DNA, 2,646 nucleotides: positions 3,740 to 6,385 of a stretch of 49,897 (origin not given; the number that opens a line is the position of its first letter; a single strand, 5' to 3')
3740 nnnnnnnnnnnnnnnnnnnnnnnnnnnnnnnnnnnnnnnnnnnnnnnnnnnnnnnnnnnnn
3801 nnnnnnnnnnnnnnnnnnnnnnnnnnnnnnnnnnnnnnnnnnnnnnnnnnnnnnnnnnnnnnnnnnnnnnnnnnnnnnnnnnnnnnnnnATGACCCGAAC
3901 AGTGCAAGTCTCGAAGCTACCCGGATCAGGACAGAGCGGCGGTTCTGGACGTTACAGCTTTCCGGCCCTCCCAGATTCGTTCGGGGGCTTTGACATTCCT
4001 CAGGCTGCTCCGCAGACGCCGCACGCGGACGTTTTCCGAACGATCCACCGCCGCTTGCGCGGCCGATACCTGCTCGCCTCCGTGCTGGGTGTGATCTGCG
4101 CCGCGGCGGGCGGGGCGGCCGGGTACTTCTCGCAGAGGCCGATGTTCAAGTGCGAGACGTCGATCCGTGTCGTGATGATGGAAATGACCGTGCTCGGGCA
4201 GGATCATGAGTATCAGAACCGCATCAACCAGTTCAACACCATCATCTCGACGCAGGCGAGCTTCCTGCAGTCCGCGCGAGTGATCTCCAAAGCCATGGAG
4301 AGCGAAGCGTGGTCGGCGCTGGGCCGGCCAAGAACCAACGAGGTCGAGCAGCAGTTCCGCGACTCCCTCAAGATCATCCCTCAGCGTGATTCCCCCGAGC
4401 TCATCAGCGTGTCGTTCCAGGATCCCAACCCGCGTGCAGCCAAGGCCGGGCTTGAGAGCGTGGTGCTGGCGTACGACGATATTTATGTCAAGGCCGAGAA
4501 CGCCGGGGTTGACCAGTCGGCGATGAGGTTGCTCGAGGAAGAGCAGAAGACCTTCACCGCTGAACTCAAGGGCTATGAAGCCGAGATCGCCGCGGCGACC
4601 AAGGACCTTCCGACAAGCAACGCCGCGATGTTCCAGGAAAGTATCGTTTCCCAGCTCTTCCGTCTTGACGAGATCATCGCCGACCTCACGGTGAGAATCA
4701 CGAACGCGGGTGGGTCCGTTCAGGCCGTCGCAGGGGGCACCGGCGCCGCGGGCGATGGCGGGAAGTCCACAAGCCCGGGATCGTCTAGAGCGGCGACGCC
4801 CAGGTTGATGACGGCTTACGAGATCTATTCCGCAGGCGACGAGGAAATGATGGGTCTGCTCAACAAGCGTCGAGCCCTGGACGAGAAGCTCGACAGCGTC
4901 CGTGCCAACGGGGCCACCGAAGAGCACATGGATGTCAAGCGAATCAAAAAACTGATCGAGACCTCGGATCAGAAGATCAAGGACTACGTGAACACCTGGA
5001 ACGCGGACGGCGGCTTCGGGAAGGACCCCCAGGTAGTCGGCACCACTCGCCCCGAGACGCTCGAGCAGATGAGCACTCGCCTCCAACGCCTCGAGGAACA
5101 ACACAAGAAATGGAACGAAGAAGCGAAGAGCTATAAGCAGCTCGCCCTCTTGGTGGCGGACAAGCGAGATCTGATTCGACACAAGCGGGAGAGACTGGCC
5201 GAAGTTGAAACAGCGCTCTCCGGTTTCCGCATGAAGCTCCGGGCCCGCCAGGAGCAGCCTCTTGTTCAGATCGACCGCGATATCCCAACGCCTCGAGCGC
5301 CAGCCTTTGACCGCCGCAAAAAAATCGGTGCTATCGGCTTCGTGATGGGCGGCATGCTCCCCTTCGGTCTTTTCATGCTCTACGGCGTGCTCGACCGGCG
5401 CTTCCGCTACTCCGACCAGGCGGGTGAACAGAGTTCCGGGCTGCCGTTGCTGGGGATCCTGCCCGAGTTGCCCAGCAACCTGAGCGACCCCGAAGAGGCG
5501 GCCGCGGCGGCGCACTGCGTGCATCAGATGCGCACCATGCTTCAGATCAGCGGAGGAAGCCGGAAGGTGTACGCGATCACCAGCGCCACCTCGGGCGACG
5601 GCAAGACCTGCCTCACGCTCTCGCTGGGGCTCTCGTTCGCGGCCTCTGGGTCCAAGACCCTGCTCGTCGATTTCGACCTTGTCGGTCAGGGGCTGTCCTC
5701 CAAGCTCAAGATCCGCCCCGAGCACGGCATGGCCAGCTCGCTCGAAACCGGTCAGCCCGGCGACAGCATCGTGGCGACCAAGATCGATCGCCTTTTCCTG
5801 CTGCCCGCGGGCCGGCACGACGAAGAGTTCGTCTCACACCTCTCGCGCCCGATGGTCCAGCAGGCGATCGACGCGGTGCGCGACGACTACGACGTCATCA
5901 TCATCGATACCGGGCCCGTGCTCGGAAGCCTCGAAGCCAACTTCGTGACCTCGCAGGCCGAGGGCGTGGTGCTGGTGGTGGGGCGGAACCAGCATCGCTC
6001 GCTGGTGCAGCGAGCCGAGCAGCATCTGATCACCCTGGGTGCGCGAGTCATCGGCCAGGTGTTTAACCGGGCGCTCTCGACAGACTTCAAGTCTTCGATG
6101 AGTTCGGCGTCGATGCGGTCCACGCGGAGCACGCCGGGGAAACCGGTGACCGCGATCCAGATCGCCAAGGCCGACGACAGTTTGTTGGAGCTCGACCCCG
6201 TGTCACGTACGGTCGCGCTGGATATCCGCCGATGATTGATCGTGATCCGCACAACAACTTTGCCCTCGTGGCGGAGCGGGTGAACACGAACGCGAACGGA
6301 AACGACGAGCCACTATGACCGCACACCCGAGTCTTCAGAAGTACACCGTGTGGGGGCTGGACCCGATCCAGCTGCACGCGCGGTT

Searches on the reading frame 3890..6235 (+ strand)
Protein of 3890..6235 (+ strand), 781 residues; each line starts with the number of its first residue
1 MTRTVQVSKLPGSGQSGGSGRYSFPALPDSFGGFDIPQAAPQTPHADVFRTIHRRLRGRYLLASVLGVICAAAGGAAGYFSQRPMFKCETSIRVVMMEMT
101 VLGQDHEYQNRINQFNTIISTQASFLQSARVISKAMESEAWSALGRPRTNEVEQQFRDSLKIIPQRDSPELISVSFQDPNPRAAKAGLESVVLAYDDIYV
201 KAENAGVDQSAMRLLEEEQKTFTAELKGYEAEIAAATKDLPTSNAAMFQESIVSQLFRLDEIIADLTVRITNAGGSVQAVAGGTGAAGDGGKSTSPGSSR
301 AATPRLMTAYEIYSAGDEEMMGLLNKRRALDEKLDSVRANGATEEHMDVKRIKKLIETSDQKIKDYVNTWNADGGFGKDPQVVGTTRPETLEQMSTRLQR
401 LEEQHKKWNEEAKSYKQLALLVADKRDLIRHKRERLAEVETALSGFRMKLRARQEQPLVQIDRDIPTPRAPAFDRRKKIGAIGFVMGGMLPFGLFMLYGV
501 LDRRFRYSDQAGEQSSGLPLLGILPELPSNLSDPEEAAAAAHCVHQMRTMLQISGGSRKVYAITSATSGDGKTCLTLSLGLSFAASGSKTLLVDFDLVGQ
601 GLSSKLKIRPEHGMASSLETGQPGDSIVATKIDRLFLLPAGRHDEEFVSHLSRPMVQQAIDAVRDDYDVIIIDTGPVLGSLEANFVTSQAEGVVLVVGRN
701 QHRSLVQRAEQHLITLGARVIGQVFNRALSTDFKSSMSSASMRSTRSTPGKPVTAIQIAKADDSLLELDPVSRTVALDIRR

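Call 4: search_protein_families(library=ncbifam, proteins=[window:3890-6235:+], max_evalue=1)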
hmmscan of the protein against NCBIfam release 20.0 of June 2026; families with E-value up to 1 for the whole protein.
window:3890-6235:+ (781 aa): 23 families
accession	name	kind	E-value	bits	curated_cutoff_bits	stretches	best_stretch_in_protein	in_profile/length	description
TIGR01007.1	eps_fam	subfamily_domain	2.4e-28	99.1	108.05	1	546-732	5-194/204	polysaccharide biosynthesis tyrosine autokinase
TIGR03029.1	EpsG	equivalog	1.3e-23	83.6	313.8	1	549-726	94-273/274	chain length determinant protein tyrosine kinase EpsG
TIGR03018.1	pepcterm_TyrKin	hypoth_equivalog_domain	4.9e-23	81.5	230.65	1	557-703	34-185/207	XrtA-associated tyrosine autokinase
TIGR01005.1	eps_transp_fam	subfamily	5.2e-14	51.4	411.7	2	547-733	537-723/754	exopolysaccharide transport protein family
NF007350.0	PRK09841.1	equivalog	3.5e-11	42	1248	1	537-728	508-703/726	tyrosine-protein kinase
NF008568.0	PRK11519.1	equivalog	2.7e-09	35.8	1068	1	541-728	507-702/720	tyrosine-protein kinase Wzc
TIGR03007.1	pepcterm_ChnLen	equivalog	2.5e-08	32.6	278.85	1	155-529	108-465/498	XrtA system polysaccharide chain length determinant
TIGR03815.1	CpaE_hom_Actino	equivalog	5.1e-08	32.4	154.45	1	545-697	98-252/340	septum site-determining protein Ssd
TIGR03371.1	cellulose_yhjQ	equivalog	5.3e-08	32.6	157.85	1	559-715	2-163/246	cellulose biosynthesis protein BcsQ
TIGR01968.1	minD_bact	equivalog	1e-07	31.6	212.9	1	559-696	2-140/261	septum site-determining protein MinD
TIGR01969.1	minD_arch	subfamily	1.7e-07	30.7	201.75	1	561-731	3-173/251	cell division ATPase MinD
NF041546.1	ParA_partition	equivalog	8.5e-07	28.7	180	2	647-696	57-105/203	ParA family partition ATPase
NF010443.0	PRK13869.1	subfamily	3.1e-06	26.2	446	1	655-694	240-279/405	plasmid-partitioning protein RepA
TIGR03453.1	partition_RepA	equivalog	9.7e-06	24.6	348.45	1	656-688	224-256/387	plasmid partitioning protein RepA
NF047398.1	AAA_KGGVGR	domain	0.00021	21.7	90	1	559-700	3-175/190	KGGVGR-motif variant AAA ATPase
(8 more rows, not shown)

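Call 5: search_protein_families(library=pfam, proteins=[window:3890-6235:+], max_evalue=1)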
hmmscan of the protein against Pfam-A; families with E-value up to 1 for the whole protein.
window:3890-6235:+ (781 aa): 10 families
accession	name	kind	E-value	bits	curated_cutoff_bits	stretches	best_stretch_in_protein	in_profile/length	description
PF13614.12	AAA_31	-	1.2e-13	51.8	27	1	559-696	2-146/177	AAA domain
PF01656.29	CbiA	-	3.9e-07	30.5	25.4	1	562-738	2-93/125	CobQ/CobB/MinD/ParA nucleotide binding domain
PF10609.15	ParA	-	3.5e-06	27.1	27.1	1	558-727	3-174/246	NUBPL iron-transfer P-loop NTPase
PF06564.18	CBP_BcsQ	-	7.9e-05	22.7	21.3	1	564-712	7-162/234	Cellulose biosynthesis protein BcsQ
PF24583.1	DUF7610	-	0.017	15.8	27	1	385-411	52-78/79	Domain of unknown function (DUF7610)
PF10186.14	ATG14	-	0.12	11.9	33.2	1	343-463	22-133/347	Vacuolar sorting 38 and autophagy-related subunit 14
PF13481.12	AAA_25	-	0.13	12.3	27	1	561-674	35-151/195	AAA domain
PF07926.17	TPR_MLP1_2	-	0.14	12.6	36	1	391-454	21-84/129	TPR/MLP1/MLP2-like protein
PF25762.1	HAUS1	-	0.16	12.2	40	1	318-418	135-234/236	HAUS augmin-like complex subunit 1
PF05064.18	Nsp1_C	-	0.16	12.2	24.1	0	195-244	62-110/114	Nsp1-like C-terminal region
